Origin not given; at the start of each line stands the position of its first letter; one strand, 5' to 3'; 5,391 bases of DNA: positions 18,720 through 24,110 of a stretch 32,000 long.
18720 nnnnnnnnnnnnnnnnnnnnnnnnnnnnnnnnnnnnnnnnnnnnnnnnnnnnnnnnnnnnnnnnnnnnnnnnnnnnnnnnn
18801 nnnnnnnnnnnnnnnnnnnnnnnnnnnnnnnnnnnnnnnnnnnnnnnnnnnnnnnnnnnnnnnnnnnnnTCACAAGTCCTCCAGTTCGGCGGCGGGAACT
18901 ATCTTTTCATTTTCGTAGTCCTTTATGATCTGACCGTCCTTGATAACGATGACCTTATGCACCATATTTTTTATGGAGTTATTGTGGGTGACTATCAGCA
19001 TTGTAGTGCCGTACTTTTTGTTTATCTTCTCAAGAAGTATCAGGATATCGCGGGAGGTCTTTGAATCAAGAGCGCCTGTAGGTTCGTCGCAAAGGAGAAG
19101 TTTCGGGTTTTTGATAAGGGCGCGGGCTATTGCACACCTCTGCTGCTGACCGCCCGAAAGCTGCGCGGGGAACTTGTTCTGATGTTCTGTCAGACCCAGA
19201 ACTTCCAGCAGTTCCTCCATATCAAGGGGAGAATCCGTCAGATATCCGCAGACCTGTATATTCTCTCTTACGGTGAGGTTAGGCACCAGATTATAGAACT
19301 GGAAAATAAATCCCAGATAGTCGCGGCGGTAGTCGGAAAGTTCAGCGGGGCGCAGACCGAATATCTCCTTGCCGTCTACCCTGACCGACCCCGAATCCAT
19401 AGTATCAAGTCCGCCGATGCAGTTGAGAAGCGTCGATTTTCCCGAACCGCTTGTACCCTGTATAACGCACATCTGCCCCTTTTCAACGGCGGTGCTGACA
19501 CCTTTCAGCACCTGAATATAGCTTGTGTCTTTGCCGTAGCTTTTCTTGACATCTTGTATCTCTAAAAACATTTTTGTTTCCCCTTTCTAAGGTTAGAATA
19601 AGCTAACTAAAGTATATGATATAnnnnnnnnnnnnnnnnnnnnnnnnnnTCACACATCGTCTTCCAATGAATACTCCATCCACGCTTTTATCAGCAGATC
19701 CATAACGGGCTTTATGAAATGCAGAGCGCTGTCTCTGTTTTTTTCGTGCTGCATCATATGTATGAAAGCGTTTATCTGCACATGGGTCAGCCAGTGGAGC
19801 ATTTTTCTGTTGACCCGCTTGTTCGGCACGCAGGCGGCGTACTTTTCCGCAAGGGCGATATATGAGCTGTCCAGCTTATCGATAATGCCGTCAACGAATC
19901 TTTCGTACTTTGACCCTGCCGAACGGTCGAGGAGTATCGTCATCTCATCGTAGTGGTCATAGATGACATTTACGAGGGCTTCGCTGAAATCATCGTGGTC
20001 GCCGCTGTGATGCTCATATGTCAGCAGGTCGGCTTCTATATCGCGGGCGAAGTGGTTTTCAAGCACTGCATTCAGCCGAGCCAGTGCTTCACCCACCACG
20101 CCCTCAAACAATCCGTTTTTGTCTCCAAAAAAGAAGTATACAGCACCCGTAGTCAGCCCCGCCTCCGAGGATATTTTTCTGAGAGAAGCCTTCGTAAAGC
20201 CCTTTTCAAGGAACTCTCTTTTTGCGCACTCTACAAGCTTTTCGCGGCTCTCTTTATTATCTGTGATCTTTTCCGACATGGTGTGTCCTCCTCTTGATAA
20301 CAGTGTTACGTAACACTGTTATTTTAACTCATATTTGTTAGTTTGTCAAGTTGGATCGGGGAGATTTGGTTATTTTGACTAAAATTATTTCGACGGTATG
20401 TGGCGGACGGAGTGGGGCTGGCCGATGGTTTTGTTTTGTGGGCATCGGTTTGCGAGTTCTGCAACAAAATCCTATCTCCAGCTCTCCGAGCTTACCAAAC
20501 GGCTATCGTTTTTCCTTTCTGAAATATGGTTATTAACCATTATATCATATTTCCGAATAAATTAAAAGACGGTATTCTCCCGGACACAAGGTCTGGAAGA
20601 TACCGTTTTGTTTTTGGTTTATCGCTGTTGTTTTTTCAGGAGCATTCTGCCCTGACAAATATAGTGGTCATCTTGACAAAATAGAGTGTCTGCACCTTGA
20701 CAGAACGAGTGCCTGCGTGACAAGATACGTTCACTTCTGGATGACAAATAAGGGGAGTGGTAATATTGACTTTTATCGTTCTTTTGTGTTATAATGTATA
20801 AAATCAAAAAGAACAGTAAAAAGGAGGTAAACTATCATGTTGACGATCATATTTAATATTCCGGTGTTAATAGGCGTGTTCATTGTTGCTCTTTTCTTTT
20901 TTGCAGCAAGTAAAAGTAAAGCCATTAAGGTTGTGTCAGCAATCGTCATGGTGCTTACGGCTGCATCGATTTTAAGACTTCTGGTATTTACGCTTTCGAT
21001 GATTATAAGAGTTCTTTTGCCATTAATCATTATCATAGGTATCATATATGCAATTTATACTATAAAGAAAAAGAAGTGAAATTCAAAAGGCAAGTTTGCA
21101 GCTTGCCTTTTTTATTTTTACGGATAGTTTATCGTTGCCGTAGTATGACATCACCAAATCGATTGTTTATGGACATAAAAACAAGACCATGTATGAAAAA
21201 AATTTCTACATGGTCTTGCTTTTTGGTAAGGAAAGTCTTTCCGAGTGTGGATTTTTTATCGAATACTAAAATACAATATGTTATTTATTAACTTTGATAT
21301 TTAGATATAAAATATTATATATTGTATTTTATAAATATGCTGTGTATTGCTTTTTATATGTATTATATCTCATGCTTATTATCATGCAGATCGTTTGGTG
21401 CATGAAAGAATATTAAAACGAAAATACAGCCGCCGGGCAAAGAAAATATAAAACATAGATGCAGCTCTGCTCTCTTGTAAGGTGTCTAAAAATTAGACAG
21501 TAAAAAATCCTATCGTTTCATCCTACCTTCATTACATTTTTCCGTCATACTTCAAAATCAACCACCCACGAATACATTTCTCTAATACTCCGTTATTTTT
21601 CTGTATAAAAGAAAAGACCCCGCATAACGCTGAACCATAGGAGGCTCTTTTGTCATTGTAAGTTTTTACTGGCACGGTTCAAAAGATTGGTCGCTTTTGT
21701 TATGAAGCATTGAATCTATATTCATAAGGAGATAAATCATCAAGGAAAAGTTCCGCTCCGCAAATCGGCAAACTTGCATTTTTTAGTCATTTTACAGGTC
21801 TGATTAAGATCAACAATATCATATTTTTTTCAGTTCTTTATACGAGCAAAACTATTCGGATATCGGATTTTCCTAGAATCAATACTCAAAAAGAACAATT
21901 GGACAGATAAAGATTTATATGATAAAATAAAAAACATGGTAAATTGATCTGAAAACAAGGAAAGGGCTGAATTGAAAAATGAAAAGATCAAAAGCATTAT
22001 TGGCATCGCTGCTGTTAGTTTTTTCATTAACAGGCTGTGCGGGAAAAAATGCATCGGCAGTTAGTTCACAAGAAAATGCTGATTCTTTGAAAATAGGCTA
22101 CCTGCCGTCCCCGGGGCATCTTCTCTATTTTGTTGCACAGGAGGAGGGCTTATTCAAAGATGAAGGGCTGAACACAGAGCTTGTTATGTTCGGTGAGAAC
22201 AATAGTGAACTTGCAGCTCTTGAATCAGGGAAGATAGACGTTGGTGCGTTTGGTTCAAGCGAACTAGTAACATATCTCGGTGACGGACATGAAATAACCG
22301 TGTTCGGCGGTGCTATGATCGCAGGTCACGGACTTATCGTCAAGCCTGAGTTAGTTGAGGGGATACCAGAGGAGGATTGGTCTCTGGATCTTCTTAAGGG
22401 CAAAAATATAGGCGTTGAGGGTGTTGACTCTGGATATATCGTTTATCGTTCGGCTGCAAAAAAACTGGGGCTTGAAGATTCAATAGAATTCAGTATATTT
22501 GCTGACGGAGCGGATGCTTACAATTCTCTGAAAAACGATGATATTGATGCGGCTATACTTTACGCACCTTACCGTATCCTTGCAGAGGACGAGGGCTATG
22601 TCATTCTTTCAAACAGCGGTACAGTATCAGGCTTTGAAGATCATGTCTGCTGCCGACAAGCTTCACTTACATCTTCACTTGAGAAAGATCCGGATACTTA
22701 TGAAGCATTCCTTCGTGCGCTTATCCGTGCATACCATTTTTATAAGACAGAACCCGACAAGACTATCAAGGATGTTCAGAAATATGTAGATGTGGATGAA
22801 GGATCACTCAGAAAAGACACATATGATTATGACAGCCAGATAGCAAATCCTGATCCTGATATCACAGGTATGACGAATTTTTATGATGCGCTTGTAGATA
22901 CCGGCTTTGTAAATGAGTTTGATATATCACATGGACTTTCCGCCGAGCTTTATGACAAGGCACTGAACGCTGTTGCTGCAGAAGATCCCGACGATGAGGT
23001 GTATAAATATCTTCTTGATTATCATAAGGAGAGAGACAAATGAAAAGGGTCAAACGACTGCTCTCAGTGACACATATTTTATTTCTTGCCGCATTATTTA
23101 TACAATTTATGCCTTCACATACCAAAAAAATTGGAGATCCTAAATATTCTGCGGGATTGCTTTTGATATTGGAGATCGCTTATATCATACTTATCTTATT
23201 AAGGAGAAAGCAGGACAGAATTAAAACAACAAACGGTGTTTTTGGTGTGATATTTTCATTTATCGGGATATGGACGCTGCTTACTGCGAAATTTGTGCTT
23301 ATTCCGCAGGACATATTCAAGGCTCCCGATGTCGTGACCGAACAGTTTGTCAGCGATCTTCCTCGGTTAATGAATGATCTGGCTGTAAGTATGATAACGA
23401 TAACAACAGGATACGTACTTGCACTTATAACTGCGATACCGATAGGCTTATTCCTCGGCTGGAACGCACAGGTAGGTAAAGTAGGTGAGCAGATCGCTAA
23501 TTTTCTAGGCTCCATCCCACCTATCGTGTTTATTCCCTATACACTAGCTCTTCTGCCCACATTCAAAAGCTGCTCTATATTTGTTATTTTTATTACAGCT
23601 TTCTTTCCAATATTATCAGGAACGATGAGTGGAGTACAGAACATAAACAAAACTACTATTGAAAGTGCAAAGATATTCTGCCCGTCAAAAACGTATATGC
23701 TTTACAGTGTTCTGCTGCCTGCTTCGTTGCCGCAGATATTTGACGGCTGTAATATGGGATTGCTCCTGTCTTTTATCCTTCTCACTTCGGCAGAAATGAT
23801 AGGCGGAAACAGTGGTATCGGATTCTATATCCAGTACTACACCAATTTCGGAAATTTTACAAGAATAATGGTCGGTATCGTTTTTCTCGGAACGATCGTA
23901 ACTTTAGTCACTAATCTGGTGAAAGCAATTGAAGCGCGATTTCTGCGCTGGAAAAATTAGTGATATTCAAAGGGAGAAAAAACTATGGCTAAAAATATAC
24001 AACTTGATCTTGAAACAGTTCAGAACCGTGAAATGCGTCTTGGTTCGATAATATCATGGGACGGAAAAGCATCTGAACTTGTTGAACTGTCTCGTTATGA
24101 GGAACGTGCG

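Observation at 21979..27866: Importer-coupled nitrogenase-like operon: SsuA/NMT1-type binding protein and permease translationally coupled to a NifD/NifK-like pair, with a LysR neighbour and no Fe protein, no ABC ATPase and no maturation genes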

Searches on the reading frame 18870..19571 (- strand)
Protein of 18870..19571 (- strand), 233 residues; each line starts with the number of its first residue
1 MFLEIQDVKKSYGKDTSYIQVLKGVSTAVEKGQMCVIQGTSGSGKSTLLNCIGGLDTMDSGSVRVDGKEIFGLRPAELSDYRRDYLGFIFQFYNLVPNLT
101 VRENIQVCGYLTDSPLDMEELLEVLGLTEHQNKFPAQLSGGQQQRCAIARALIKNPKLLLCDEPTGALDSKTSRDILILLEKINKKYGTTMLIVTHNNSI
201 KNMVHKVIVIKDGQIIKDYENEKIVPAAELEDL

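Call 8: search_protein_families(library=pfam, proteins=[window:18870-19571:-], max_evalue=0.001)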
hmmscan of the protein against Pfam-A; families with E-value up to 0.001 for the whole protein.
window:18870-19571:- (233 aa): 5 families
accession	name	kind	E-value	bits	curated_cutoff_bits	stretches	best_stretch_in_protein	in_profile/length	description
PF00005.33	ABC_tran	-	3.3e-34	118.9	25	1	22-165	1-136/137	ABC transporter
PF02463.25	SMC_N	-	1.2e-05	25.3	40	0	127-211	126-212/220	RecF/RecN/SMC N terminal domain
PF13304.12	AAA_21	-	1.3e-05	25.9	27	0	136-199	236-301/304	AAA domain, putative AbiEii toxin, Type IV TA system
PF03193.22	RsgA_GTPase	-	0.0003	21.1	30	1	25-64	100-138/174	RsgA GTPase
PF13555.12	AAA_29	-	0.00051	20.2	27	1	28-50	18-40/61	P-loop containing region of AAA domain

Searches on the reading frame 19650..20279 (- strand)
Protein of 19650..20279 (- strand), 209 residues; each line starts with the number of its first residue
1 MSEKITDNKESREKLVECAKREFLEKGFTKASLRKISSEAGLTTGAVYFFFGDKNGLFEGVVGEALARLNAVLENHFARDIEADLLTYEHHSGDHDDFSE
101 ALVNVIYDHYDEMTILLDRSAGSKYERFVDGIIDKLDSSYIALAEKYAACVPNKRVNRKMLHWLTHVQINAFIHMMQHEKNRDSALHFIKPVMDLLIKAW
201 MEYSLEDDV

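Call 8: search_protein_families(library=pfam, proteins=[window:19650-20279:-], max_evalue=0.001)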
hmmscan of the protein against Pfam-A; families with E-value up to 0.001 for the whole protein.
window:19650-20279:- (209 aa): 1 family
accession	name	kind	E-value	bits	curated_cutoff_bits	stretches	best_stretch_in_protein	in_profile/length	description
PF00440.29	TetR_N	-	1.1e-10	41.5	24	1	17-59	3-45/47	Bacterial regulatory proteins, tetR family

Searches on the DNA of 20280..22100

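Call 81: search_rna_families(source=window, start=20280, end=22100, threshold=evalue, max_evalue=1)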
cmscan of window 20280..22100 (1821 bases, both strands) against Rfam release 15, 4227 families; matches with E-value up to 1: 5.
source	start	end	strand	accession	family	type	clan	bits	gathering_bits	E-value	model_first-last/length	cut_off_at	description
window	21113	21268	+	RF03532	SQ2397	Cis-reg;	-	28.6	100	0.016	1-243/243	no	Cis-regulator of HTH transcription factor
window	21075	21169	-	RF02029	sraA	Gene; sRNA;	-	25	56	0.44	1-95/95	no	sraA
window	20769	20825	+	RF03731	mir-7371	Gene; miRNA;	-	24.9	62.6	0.13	1-59/59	no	mir-7371 microRNA precursor family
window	21177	21223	+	RF03623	mir-1252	Gene; miRNA;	-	22.6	70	0.87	1-65/65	no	mir-1252 microRNA precursor family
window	20504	20574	+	RF03894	mir-5736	Gene; miRNA;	-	22.3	90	0.32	1-80/80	no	mir-5736 microRNA precursor family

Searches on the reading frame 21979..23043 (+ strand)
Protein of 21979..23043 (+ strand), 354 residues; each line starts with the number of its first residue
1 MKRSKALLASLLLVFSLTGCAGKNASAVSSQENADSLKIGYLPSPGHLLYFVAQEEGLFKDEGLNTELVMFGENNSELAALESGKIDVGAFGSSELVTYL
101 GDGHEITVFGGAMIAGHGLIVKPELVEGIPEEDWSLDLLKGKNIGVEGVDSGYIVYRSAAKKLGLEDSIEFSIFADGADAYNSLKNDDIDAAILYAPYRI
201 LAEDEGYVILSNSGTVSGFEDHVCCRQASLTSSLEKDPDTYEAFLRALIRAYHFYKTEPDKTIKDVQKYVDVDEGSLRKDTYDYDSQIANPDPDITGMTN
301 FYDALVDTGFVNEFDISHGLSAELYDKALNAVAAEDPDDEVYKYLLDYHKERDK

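Call 3: search_protein_families(library=pfam, proteins=[window:21979-23043:+], max_evalue=0.01)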
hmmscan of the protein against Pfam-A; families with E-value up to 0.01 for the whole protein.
window:21979-23043:+ (354 aa): 4 families
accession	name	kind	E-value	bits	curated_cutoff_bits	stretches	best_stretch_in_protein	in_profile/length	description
PF09084.16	NMT1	-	4.1e-16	60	20.5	1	45-261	2-215/216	NMT1/THI5 like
PF13379.11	NMT1_2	-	4.4e-13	50.1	24.7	1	31-261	2-242/252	NMT1-like family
PF04069.17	OpuAC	-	6.7e-05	23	21.2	1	58-212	23-193/257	Substrate binding domain of ABC-type glycine betaine transport system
PF03180.19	Lipoprotein_9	-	0.0065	16.1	27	0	37-92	1-54/236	NlpA lipoprotein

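Call 4: search_protein_families(library=ncbifam, proteins=[window:21979-23043:+], max_evalue=0.01)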
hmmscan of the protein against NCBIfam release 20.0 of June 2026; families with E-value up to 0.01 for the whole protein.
window:21979-23043:+ (354 aa): 6 families
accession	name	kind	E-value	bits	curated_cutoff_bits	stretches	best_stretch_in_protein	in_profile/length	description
TIGR01728.1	SsuA_fam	subfamily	6.4e-25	88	163.5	1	37-282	1-243/290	aliphatic sulfonate ABC transporter substrate-binding protein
NF040735.1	SBP_SaoX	equivalog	4.6e-09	35.8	300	1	39-273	7-236/330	ABC transporter substrate-binding subunit SaoX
NF008553.0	PRK11480.1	equivalog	2e-07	30.5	490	1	52-268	38-248/320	taurine ABC transporter substrate-binding protein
TIGR01729.1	taurine_ABC_bnd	equivalog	2.2e-07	30.6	304.25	1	63-267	26-225/300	taurine ABC transporter substrate-binding protein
TIGR01098.1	3A0109s03R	subfamily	0.0015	18.1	112.05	1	1-95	1-94/253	phosphate/phosphite/phosphonate ABC transporter substrate-binding protein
NF008285.0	PRK11063.1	subfamily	0.0081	15.6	374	0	8-92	11-87/271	methionine ABC transporter substrate-binding lipoprotein MetQ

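Call 58: search_solved_structures(query=window:21979-23040:+, max_evalue=0.01, show_alignments=0)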
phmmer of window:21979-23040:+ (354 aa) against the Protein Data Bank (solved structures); distinct sequences matched with E-value up to 0.01: 6.
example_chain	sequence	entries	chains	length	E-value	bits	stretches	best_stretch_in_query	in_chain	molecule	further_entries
3qsl_A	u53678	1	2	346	2.6e-07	33.7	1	36-268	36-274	Putative exported protein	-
4nmy_A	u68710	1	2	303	3.2e-07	33.4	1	37-279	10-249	ABC-type transport system, extracellular solute-binding protein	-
6ssy_A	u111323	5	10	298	2.2e-05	27.4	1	52-267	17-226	Taurine-binding periplasmic protein | Taurine ABC transporter substrate-binding protein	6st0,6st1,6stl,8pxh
4h6d_F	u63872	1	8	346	7.4e-05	25.6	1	39-195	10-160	Pyrimidine precursor biosynthesis enzyme THI5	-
4h65_A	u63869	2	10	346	8e-05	25.5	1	39-192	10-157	Pyrimidine precursor biosynthesis enzyme THI5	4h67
2x7p_A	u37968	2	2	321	0.00013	24.8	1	35-291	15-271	POSSIBLE THIAMINE BIOSYNTHESIS ENZYME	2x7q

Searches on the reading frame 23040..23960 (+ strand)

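Call 3: search_protein_families(library=pfam, proteins=[window:23040-23960:+], max_evalue=0.01)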
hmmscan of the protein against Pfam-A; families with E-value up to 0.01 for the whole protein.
window:23040-23960:+ (306 aa): 1 family
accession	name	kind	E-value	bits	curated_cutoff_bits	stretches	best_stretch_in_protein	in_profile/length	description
PF00528.27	BPD_transp_1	-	2.9e-13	50.4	26.4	1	132-294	1-170/184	Binding-protein-dependent transport system inner membrane component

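Call 4: search_protein_families(library=ncbifam, proteins=[window:23040-23960:+], max_evalue=0.01)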
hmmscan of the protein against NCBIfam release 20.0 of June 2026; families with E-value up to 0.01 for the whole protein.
window:23040-23960:+ (306 aa): 7 families
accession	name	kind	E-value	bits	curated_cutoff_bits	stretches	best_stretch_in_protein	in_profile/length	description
TIGR01183.1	ntrB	equivalog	7.4e-32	110.7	209.05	1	112-294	17-199/202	nitrate ABC transporter permease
NF040733.1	ABC_perm_U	equivalog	4.3e-24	85.4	295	1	70-305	14-249/251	ABC transporter permease subunit SaoP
NF007545.0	PRK10160.1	equivalog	3.1e-23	82.6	342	1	75-305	41-271/275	taurine ABC transporter permease TauC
NF008470.0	PRK11365.1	equivalog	1.1e-18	67.6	347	1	75-305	22-253/263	aliphatic sulfonate ABC transporter permease SsuC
NF008196.0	PRK10952.1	equivalog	5.6e-11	41.8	439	1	116-291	148-325/356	glycine betaine/L-proline ABC transporter permease ProW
TIGR03416.1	ABC_choXWV_perm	equivalog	1.4e-08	34.5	363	1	115-264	89-237/267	choline ABC transporter permease subunit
NF007044.0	PRK09497.1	equivalog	0.00034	20.2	348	1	167-258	142-232/285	spermidine/putrescine ABC transporter permease PotB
